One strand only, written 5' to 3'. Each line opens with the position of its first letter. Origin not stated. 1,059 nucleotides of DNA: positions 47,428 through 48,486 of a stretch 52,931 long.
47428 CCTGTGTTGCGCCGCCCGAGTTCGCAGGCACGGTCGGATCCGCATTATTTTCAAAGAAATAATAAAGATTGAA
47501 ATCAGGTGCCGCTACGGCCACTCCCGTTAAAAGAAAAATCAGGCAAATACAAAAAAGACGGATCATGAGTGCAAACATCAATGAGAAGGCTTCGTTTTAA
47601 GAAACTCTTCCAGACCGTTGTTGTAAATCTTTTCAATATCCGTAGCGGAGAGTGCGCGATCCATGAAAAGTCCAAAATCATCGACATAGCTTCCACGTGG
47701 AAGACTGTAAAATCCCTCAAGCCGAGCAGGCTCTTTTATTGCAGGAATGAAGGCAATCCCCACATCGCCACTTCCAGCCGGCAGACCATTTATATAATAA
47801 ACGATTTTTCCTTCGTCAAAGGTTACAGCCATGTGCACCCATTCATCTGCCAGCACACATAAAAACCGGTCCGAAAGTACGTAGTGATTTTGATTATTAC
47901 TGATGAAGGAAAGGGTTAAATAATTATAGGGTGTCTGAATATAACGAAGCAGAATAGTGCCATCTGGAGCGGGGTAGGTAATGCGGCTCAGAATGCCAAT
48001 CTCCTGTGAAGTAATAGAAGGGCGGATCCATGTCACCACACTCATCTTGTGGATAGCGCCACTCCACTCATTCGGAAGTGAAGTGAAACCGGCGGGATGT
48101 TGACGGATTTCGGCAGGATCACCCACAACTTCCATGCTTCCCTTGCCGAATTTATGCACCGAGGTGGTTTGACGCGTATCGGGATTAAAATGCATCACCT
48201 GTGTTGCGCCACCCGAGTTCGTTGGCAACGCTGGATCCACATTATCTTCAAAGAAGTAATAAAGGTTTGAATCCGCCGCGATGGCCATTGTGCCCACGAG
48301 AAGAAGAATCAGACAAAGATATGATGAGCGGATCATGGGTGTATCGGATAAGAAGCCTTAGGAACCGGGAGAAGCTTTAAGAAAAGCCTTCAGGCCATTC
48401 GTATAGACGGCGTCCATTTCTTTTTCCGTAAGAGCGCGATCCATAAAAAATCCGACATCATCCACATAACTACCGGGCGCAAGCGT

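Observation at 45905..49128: Head-to-tail array of four secreted LamG/ConA-like paralogs; six family members in one 53-kb window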

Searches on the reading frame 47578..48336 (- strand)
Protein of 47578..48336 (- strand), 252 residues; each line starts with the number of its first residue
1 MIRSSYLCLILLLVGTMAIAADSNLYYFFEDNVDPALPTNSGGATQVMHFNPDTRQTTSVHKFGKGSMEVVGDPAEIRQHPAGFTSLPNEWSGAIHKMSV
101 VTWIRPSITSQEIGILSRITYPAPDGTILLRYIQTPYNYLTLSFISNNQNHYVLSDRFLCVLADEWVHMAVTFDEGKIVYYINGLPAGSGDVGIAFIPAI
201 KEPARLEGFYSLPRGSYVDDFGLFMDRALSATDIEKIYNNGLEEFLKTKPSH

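Call 3: search_protein_families(library=pfam, proteins=[window:47578-48336:-], max_evalue=1)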
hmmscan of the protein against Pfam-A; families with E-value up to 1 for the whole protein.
window:47578-48336:- (252 aa): 1 family
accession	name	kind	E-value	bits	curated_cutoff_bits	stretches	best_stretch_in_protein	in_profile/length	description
PF13385.13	Laminin_G_3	-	1.1e-10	42.3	27.6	1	96-206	17-121/151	Concanavalin A-like lectin/glucanases superfamily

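Call 6: search_protein_families(library=ncbifam, proteins=[window:47578-48336:-], max_evalue=1)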
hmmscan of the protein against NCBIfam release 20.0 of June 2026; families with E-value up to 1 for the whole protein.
window:47578-48336:- (252 aa): 0 families

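Call 9: find_homologous_proteins(query=window:47578-48336:-, max_evalue=0.001)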
Query window:47578-48336:- (252 aa): 5 proteins with E <= 0.001 among 583 candidates.
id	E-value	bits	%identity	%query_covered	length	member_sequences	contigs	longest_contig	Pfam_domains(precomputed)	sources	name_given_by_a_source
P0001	1.4e-167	573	100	100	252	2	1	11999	PF13385.14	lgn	-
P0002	4.9e-112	391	68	100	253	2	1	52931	PF13385.14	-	-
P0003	1.3e-49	187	40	98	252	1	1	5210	PF13385.14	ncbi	ncbi:MAG: LamG-like jellyroll fold domain-containing protein [Chthoniobacterales bacterium]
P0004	9.3e-49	184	39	99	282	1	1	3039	PF13385.14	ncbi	ncbi:MAG: LamG-like jellyroll fold domain-containing protein, partial [Chthoniobacterales bacterium]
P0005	1.6e-48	183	40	98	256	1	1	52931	PF13385.14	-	-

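Call 17: find_related_loci(query=A2, collection=genome_contigs, flank=10000)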
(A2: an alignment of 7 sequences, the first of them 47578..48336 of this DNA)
Query A2 (252 aa) in genome_contigs; peptide patterns used: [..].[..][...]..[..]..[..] (x = any residue, [..] = any of these).
53 stretches matched a pattern; 4 encode a relative of the query (tblastn E <= 1e-3); 4 distinct loci.
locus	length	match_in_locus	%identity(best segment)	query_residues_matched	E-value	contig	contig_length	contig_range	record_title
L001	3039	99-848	39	4-252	1e-55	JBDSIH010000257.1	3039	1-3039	MAG: Chthoniobacterales bacterium isolate cluster1_bin.295 k127_9563196, whole genome shotgun sequence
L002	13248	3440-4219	39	4-246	1e-49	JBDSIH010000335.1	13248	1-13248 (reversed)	MAG: Chthoniobacterales bacterium isolate cluster1_bin.295 k127_2101009, whole genome shotgun sequence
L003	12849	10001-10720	37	6-248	2e-46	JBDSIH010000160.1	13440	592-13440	MAG: Chthoniobacterales bacterium isolate cluster1_bin.295 k127_11212227, whole genome shotgun sequence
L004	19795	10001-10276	31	162-249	2e-5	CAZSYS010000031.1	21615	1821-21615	MAG TPA_asm: uncultured Planctomycetales bacterium isolate binchicken_co58_26 genome assembly, contig: NODE_1948_length_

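Call 20: search_protein_representatives(alignment_id=A2)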
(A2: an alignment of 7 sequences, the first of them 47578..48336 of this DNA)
Query: 7 sequences, 257 profile positions. Proteins with E-value up to 0.001 (for the whole library): 5770; up to 1e-10: 677; up to 1e-30: 32. The best 150 are listed.
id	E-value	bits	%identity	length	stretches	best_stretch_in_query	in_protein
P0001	9.9e-116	402.1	-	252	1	3-257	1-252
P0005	7.1e-106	369.8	-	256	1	2-256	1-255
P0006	8.4e-100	349.9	-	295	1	2-256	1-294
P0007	7.2e-97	340.3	-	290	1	1-256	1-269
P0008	3.9e-84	298.6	-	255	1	1-255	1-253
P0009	1.5e-83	296.7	-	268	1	9-256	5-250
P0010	1.6e-75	270.4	-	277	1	1-254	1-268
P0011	7.2e-72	258.4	-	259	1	6-254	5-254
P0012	1.4e-64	234.4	-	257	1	7-256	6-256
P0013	2.3e-60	220.7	-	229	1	39-253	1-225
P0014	4.0e-44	167.4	-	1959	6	97-240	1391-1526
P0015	5.8e-42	160.3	-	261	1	4-252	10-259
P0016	5.8e-41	157.1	-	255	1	20-253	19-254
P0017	7.6e-41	156.7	-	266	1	5-254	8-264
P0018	3.6e-38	147.9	-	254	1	14-256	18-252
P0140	2.5e-17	79.6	-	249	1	15-254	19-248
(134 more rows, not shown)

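Call 21: predict_structure(alignment_id=A2)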
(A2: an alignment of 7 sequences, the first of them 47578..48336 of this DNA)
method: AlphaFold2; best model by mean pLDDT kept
length: 252 residues; sequences in the alignment: 7
mean_pLDDT: 80.8   pTM: 0.81
mean pLDDT of the five models: 80.8, 78.7, 78.2, 76.6, 66.9
residues with pLDDT >= 90: 100; 70-90: 88; 50-70: 51; < 50: 13
segments of 3 or more residues with pLDDT < 50: 13-21, 250-252
pLDDT, mean of each block of 10 residues (from residue 1): 55 42 62 56 67 78 84 61 82 92 87 89 91 86 94 89 85 97 95 92 89 89 92 95 80 40
secondary structure, 60 per line:
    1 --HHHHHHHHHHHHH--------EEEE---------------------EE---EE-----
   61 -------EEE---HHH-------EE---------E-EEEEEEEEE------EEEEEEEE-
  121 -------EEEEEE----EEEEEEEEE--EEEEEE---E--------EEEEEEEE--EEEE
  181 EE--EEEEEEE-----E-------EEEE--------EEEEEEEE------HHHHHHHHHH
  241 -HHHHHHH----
elements in order: H3-15 E24-27 E68-70 E97-105 E112-119 E128-133 E138-146 E149-154 E167-174 E177-182 E185-191 E205-208 E217-224 H231-240 H242-248

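Call 24: fold_search(model_id=the predicted structure, library=pdb)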
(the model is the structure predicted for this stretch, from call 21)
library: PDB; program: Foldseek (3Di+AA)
matches with E <= 10: 1695; with E <= 0.001: 734
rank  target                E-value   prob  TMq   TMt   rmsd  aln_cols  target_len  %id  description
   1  2vxr                  2.2e-11  1.00  0.54  0.34   5.2       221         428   18  Crystal Structure of the Botulinum Neurotoxin serotype G binding domain (released 2009-07-07)
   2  7ce2_A                5.8e-11  1.00  0.61  0.37   4.4       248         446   18  The Crystal structure of TeNT Hc complexed with neutralizing antibody (released 2021-04-07)
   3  9fyq_C                6.9e-11  1.00  0.62  0.39   4.2       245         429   17  Cryo-EM structure of native SV2A in complex with TeNT-Hc, gangliosides and Pro-Macrobody 5 (released 2025-05-21)
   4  5v38_B                8.1e-11  1.00  0.62  0.40   4.2       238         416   14  Crystal Structure of The Receptor-binding Domain of Botulinum Neurotoxin Type HA (released 2017-03-22)
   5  5v38_A                8.5e-11  1.00  0.63  0.40   3.8       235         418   14  Crystal Structure of The Receptor-binding Domain of Botulinum Neurotoxin Type HA (released 2017-03-22)
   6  5mk8_A                9.5e-11  1.00  0.55  0.35   8.4       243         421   14  Crystal structure of the receptor-binding domain of the FA hybrid Clostridium botulinum neurotoxin (released 2018-03-28)
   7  8byp_X                1.6e-10  1.00  0.60  0.14   6.7       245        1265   13  Botulinum neurotoxin serotype X in complex with NTNH/X (released 2023-02-08)
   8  3v0a_A                1.6e-10  1.00  0.48  0.11  11.0       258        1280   17  2.7 angstrom crystal structure of BoNT/Ai in complex with NTNHA (released 2012-03-14)
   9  3rsj_A                1.7e-10  1.00  0.55  0.36   4.2       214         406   15  Structure of HCRF in complex with Ganglioside GD1a (released 2011-08-17)
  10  9qc8_B                2.3e-10  1.00  0.63  0.15   3.5       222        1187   10  BoNT-NTNH-HA70 complex from Clostridium botulinum Serotype B1 (released 2025-09-10)
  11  5jmc_G                2.9e-10  1.00  0.54  0.34   8.1       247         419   12  Receptor binding domain of Botulinum neurotoxin A in complex with rat SV2C (released 2016-06-15)
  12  6twp                  3.0e-10  1.00  0.54  0.35   7.0       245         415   14  Binding domain of BoNT/A5 (released 2020-07-22)
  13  5moy_A                3.2e-10  1.00  0.55  0.36   4.4       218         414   15  Crystal structure of the BoNT/A2 receptor-binding domain in complex with the luminal domain of its neuronal receptor S (released 2017-03-15)
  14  6f0p                  3.8e-10  1.00  0.54  0.35   4.5       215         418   15  Botulinum neurotoxin A4 Hc domain (released 2018-01-10)
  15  9qco_A                4.0e-10  1.00  0.62  0.17   3.8       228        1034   13  NTNH-HA70 complex from Clostridium botulinum Serotype B1 (released 2025-09-10)
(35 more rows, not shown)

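Call 26: find_homologous_proteins(query=A3, max_evalue=1e-10)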
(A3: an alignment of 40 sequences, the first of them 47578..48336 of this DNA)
Query A3 (40 sequences) (252 aa, profile of the alignment): 5 proteins with E <= 1e-10 among 8000 candidates.
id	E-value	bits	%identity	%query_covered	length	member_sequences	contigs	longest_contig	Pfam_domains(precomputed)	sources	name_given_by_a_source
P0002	1.1e-75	272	68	100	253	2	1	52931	PF13385.14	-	-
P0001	3.0e-74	268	100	100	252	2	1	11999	PF13385.14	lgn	-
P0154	5.6e-64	234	27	98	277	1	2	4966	PF13385.14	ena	-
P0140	8.4e-60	220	22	92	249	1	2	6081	PF13385.14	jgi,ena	-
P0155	1.1e-49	187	22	94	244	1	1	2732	PF13385.14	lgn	-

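Call 29: find_related_loci(query=A4, collection=metagenome_contigs, flank=10000)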
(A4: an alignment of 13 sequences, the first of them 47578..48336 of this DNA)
Query A4 (252 aa) in metagenome_contigs; peptide patterns used: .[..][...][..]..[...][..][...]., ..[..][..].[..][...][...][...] (x = any residue, [..] = any of these).
256 stretches matched a pattern; 1 encode a relative of the query (tblastn E <= 1e-3); 1 distinct loci.
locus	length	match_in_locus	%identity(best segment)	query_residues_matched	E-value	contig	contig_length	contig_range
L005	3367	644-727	61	164-191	2e-8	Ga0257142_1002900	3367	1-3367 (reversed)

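Call 30: find_encoding_contigs(protein=P0140, flank=10000, max_places=4)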
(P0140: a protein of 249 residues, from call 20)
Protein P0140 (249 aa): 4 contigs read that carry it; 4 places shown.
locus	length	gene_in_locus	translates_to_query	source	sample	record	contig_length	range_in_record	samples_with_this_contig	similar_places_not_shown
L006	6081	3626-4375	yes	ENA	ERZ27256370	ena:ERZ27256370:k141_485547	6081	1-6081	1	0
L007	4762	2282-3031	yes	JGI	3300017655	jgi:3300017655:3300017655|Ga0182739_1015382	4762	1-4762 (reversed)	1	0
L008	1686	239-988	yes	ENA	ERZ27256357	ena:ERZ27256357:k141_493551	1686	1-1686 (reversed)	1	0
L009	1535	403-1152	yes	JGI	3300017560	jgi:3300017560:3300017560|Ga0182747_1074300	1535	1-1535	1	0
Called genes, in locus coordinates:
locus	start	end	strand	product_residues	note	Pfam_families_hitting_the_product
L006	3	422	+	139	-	?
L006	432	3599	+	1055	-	PF16126:DUF4838 (weak)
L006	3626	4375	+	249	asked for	PF13385:Laminin_G_3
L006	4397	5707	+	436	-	PF00375:SDF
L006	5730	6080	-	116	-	?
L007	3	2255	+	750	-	?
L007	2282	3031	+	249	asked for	PF13385:Laminin_G_3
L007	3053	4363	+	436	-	PF00375:SDF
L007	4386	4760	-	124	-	?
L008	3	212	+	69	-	?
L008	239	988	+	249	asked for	PF13385:Laminin_G_3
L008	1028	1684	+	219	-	?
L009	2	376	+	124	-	?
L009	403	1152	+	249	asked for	PF13385:Laminin_G_3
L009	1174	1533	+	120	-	?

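Call 31: find_encoding_contigs(protein=P0154, flank=10000, max_places=4)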
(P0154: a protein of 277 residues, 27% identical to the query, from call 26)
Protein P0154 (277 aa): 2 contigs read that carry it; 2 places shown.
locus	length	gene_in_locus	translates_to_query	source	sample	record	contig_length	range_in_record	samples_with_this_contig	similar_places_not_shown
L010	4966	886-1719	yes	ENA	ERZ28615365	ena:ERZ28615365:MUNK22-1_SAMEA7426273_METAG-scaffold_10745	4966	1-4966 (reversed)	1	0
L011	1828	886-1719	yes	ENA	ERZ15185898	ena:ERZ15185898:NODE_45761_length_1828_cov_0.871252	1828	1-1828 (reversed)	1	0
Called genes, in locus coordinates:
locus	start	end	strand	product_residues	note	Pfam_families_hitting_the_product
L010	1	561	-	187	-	?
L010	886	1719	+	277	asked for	PF13385:Laminin_G_3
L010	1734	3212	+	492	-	-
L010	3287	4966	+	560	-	?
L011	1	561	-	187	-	?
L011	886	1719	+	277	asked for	PF13385:Laminin_G_3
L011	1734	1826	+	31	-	?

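Call 32: find_encoding_contigs(protein=P0016, flank=10000, max_places=4)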
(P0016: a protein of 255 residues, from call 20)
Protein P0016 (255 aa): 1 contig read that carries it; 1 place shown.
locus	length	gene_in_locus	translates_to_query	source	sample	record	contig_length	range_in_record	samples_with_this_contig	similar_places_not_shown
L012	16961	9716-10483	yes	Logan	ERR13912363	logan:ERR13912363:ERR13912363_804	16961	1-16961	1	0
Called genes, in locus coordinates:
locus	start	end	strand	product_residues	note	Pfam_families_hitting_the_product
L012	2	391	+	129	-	?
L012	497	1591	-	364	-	PF00392:GntR, PF13377:Peripla_BP_3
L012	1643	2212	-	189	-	PF07963:N_methyl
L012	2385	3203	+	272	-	-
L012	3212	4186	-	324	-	PF13415:Beta-prop_FBX42, PF24681:Kelch_KLHDC2_KLHL20_DRC7 (weak), PF24981:Beta-prop_ATRN-LZTR1 (faint), PF24996:NANM (faint), PF01344:Kelch_1 (faint), PF13415:Beta-prop_FBX42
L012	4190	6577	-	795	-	PF16126:DUF4838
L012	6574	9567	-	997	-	-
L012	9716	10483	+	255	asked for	PF13385:Laminin_G_3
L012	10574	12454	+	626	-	-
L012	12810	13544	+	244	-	PF00657:Lipase_GDSL, PF13472:Lipase_GDSL_2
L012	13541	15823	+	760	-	-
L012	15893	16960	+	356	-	?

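Call 35: search_solved_structures(query=A3, max_evalue=0.01)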
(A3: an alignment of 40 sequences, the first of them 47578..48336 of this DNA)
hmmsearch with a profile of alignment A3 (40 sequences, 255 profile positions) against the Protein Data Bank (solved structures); distinct sequences matched with E-value up to 0.01: 42.
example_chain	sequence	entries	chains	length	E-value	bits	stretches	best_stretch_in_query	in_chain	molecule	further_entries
4qvs_A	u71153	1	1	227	1.8e-14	56.8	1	92-243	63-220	S-layer domain-containing protein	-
7ce2_A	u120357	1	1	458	5.7e-09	38.8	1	92-245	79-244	Tetanus toxin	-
1diw_A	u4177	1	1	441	1.6e-08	37.4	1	92-245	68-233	TETANUS TOXIN HC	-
1dll_A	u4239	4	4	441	1.6e-08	37.4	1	92-245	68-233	TETANUS TOXIN | Tetanus toxin (Tentoxylysin)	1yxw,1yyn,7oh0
1dfq_A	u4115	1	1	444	1.6e-08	37.3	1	92-245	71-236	TETANUS TOXIN HC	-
9fyq_C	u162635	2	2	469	1.6e-08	37.3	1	92-245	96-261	Tetanus toxin heavy chain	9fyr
3hmy_A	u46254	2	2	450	1.6e-08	37.3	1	92-245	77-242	Tetanus toxin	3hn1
7by4_A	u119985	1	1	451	1.6e-08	37.3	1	92-245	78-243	Tetanus toxin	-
1a8d_A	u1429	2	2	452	1.7e-08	37.3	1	92-245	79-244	TETANUS NEUROTOXIN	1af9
1fv2_A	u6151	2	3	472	1.8e-08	37.2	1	92-245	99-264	TETANUS TOXIN HEAVY CHAIN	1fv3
1d0h_A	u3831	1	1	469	1.8e-08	37.2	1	92-245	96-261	PROTEIN (TETANUS TOXIN HC)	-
8sl1_A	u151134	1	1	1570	1.8e-07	33.9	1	98-191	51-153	Pappalysin-2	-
5hon_A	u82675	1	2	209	1.7e-06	30.7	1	98-189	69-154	Extracellular arabinanase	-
6hox_A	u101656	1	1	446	1.9e-05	27.3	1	97-244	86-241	Binding domain (Hc) of Paraclostridial Mosquitocidal Protein 1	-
8a7d_C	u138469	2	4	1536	2.1e-05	27.1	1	98-192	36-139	Pappalysin-1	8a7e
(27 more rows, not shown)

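Call 37: find_encoding_contigs(protein=P0011, flank=10000, max_places=3)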
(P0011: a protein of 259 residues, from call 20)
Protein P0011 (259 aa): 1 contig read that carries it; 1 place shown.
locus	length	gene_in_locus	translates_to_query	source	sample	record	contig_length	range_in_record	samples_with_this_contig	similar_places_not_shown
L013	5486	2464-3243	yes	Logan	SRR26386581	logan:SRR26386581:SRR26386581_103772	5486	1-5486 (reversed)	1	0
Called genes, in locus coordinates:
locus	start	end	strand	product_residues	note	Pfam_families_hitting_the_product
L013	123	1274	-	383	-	PF13377:Peripla_BP_3, PF12833:HTH_18, PF00165:HTH_AraC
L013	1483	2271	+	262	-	-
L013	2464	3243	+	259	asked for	PF13385:Laminin_G_3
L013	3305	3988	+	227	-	-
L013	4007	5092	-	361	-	PF08450:SGL (faint), PF10282:Lactonase, PF01731:Arylesterase (faint)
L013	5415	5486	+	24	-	?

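Call 38: find_encoding_contigs(protein=P0012, flank=10000, max_places=3)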
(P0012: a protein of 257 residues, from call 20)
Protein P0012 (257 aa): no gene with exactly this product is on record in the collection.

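Call 39: find_encoding_contigs(protein=P0009, flank=10000, max_places=3)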
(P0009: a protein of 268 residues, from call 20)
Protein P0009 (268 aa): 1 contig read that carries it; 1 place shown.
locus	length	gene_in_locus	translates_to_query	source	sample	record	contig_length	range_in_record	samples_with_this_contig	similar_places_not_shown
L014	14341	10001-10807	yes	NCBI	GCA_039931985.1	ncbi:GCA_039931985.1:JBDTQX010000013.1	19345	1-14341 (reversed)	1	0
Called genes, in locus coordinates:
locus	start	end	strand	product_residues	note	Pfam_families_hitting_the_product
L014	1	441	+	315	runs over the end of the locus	PF01370:Epimerase, PF04321:RmlD_sub_bind (weak), PF16363:GDP_Man_Dehyd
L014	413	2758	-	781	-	PF00989:PAS, PF13188:PAS_8 (weak), PF08447:PAS_3, PF08448:PAS_4, PF13426:PAS_9, PF00512:HisKA, PF02518:HATPase_c, PF00072:Response_reg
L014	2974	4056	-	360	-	PF01408:GFO_IDH_MocA, PF02894:GFO_IDH_MocA_C, PF22725:GFO_IDH_MocA_C3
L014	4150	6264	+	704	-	PF03190:Thioredox_DsbH, PF13098:Thioredoxin_2 (weak), PF13899:Thioredoxin_7, PF06662:C5-epim_C (faint)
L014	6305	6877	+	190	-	PF13787:HXXEE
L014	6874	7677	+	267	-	PF01522:Polysacc_deac_1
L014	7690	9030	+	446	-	PF04966:OprB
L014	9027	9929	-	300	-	PF12833:HTH_18, PF00165:HTH_AraC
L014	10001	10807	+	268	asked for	PF13385:Laminin_G_3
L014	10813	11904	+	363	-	PF01408:GFO_IDH_MocA, PF02894:GFO_IDH_MocA_C, PF22725:GFO_IDH_MocA_C3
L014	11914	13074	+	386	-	PF01408:GFO_IDH_MocA, PF02894:GFO_IDH_MocA_C, PF22725:GFO_IDH_MocA_C3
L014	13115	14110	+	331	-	PF01261:AP_endonuc_2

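Call 42: search_protein_families(library=pfam, alignment_id=A3, max_evalue=1)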
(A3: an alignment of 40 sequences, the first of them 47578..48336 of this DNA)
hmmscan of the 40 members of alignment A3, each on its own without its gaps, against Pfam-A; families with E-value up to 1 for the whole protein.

A. member 1, window:47578-48336:- (252 aa): 1 family
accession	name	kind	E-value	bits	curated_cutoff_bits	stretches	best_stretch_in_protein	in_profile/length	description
PF13385.13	Laminin_G_3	-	1.1e-10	42.3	27.6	1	96-206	17-121/151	Concanavalin A-like lectin/glucanases superfamily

B. families by the number of members that match (of 40 scanned): 26 families (the first 25 are shown)
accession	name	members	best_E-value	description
PF13385.13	Laminin_G_3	40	5.4e-17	Concanavalin A-like lectin/glucanases superfamily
PF06439.18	3keto-disac_hyd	12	0.00013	3-keto-disaccharide hydrolase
PF22925.3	TS_C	6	0.026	Trans-sialidase, C-terminal domain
PF02210.31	Laminin_G_2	4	0.00053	Laminin G domain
PF00622.36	SPRY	3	0.094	SPRY domain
PF07953.20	Toxin_R_bind_N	2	0.008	Clostridium neurotoxin, N-terminal receptor binding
PF00054.30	Laminin_G_1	2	0.011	Laminin G domain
PF03168.19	LEA_2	2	0.021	Late embryogenesis abundant protein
PF14099.13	Polysacc_lyase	2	0.062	Polysaccharide lyase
PF20407.5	DUF1583_N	2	0.068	Domain of unknown function (DUF1583_N)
PF14041.11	Lipoprotein_21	1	0.0057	LppP/LprE lipoprotein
PF10642.14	Tom5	1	0.052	Mitochondrial import receptor subunit or translocase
PF23074.1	PH_FT_N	1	0.055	PH domain found in tandem in fungal proteins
PF00354.24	Pentaxin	1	0.06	Pentaxin family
PF13636.12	Methyltranf_PUA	1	0.08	RNA-binding PUA-like domain of methyltransferase RsmF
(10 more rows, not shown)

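Call 50: find_encoding_contigs(protein=P0001, flank=10000, max_places=4)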
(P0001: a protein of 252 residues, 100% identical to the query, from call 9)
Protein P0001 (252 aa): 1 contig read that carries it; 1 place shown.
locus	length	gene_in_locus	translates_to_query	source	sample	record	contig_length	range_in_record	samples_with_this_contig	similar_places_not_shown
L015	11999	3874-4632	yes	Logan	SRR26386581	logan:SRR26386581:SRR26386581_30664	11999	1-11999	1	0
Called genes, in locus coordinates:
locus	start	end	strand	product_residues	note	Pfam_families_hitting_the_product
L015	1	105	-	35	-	?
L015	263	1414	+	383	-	PF13407:Peripla_BP_4, PF13377:Peripla_BP_3, PF12833:HTH_18, PF00165:HTH_AraC (weak)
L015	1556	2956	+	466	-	-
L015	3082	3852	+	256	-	PF13385:Laminin_G_3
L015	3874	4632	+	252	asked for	PF13385:Laminin_G_3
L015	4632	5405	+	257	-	PF13385:Laminin_G_3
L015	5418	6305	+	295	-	PF13385:Laminin_G_3 (faint)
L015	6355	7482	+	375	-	PF01408:GFO_IDH_MocA, PF03447:NAD_binding_3 (weak), PF22725:GFO_IDH_MocA_C3, PF02894:GFO_IDH_MocA_C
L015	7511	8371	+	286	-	PF01261:AP_endonuc_2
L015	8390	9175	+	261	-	PF04951:Peptidase_M55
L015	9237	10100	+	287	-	PF00165:HTH_AraC (faint), PF12833:HTH_18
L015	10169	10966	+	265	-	PF05721:PhyH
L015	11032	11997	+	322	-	?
